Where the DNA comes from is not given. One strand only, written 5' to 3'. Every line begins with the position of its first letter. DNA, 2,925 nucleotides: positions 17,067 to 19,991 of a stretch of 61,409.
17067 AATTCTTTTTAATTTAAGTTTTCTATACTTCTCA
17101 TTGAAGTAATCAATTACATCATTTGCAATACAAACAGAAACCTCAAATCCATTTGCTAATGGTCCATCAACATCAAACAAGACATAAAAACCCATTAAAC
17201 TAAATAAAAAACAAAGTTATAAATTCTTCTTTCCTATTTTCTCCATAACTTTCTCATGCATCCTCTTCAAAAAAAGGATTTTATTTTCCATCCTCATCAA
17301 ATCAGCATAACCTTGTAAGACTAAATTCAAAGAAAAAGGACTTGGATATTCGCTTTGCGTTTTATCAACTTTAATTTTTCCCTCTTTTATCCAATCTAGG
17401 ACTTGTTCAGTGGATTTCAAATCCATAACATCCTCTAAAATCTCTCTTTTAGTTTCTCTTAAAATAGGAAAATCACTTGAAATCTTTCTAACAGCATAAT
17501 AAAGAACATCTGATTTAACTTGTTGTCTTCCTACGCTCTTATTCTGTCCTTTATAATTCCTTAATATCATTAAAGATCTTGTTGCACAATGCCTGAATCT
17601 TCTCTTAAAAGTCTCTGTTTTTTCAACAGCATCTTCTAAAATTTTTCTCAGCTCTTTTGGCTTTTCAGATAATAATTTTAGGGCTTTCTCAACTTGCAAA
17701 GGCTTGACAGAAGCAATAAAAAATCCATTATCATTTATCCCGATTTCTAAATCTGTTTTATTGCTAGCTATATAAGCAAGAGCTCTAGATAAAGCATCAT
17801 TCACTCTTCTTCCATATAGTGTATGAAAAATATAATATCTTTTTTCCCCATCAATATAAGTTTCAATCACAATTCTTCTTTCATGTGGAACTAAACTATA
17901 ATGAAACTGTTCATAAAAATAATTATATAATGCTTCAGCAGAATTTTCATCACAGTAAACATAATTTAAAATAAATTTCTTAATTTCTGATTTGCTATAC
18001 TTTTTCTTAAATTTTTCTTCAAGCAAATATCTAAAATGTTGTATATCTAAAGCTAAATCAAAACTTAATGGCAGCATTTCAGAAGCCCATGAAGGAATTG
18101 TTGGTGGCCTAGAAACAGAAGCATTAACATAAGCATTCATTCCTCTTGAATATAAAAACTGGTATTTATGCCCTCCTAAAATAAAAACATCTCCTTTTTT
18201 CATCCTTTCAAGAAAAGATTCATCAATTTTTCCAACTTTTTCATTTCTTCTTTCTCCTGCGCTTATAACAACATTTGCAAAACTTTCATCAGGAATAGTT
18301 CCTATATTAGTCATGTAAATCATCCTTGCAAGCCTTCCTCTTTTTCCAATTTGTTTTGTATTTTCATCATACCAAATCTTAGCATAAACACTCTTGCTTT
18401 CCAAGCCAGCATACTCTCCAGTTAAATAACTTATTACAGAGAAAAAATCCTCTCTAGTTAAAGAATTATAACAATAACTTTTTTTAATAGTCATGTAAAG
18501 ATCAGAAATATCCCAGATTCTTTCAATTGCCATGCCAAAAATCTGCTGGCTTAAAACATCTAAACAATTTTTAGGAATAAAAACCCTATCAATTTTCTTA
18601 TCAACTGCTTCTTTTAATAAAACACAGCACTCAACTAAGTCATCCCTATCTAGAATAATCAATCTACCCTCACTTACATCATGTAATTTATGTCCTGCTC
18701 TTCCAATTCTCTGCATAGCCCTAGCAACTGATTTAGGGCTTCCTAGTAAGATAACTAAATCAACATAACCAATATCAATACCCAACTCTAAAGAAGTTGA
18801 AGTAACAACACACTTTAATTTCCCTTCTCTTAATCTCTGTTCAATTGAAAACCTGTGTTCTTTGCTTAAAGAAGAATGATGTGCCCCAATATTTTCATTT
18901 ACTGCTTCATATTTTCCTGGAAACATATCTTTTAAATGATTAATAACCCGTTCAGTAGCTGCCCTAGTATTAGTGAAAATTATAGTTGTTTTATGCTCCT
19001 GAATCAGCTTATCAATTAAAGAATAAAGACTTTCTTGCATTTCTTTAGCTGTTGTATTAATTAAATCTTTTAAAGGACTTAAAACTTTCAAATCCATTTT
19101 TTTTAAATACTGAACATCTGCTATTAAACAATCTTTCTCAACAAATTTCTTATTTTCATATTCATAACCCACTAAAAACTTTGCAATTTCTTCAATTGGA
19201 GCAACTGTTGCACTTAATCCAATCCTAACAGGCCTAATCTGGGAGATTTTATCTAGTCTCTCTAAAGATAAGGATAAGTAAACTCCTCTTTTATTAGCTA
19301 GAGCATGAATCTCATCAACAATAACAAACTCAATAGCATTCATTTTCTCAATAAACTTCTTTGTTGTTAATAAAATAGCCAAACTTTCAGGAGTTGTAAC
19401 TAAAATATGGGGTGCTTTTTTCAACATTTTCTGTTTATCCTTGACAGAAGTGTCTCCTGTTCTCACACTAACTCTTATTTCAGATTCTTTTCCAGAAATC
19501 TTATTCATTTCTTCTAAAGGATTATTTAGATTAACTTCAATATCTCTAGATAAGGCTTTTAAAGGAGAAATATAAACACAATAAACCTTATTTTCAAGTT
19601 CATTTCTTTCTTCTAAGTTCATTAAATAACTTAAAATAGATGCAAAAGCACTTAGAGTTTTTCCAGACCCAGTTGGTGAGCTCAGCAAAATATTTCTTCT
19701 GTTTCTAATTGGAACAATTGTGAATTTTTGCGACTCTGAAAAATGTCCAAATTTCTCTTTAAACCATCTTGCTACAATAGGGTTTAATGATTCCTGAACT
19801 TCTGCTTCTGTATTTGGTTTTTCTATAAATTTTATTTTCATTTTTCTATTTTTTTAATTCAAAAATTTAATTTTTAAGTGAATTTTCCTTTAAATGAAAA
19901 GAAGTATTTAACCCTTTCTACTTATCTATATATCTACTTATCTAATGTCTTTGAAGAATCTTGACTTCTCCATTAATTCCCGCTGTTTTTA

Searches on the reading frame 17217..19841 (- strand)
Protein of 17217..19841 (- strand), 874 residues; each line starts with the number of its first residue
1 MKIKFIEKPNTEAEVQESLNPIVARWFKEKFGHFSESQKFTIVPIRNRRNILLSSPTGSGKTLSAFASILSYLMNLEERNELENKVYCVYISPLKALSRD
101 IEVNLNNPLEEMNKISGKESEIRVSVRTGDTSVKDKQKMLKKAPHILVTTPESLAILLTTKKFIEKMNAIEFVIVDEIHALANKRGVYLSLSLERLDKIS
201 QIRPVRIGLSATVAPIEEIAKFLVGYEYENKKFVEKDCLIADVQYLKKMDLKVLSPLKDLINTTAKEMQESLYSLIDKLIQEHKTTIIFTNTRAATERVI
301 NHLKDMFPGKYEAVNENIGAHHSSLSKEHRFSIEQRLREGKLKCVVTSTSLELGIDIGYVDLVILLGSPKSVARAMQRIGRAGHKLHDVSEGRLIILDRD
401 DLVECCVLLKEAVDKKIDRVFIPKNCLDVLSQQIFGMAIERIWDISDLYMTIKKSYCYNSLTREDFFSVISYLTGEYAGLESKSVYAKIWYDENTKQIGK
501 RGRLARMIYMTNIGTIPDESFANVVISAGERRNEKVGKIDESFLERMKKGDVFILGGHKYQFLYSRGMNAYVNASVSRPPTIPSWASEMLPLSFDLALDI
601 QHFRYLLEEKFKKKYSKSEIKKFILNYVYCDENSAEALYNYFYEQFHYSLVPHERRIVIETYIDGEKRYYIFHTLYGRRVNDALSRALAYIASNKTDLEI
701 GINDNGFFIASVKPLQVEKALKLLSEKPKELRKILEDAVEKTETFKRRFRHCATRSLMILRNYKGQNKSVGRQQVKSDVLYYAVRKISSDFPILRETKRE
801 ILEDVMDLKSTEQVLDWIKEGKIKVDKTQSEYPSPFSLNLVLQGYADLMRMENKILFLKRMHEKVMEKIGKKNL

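Call 23: search_protein_families(library=pfam, proteins=[window:17217-19841:-], max_evalue=0.001)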
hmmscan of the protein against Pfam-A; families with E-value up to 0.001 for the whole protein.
window:17217-19841:- (874 aa): 6 families
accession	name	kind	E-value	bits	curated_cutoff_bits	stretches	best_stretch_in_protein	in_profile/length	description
PF08494.16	DEAD_assoc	-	8.9e-59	199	23.5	1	651-837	1-191/191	DEAD/H associated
PF19306.5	WH_Lhr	-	1.3e-32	112.9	27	1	414-579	5-165/168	Large helicase-related protein, winged helix domain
PF00270.35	DEAD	-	7.2e-30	104.4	26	1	37-217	3-165/167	DEAD/DEAH box helicase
PF00271.37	Helicase_C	-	9.2e-21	74.6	23.5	1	275-383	5-107/110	Helicase conserved C-terminal domain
PF04851.21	ResIII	-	1.1e-13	51.9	22.5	1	39-213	20-162/164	Type III restriction enzyme, res subunit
PF22590.2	Cas3-like_C_2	-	6.5e-05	23.6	27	1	284-382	3-101/106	CRISPR-associated nuclease/helicase Cas3, C-terminal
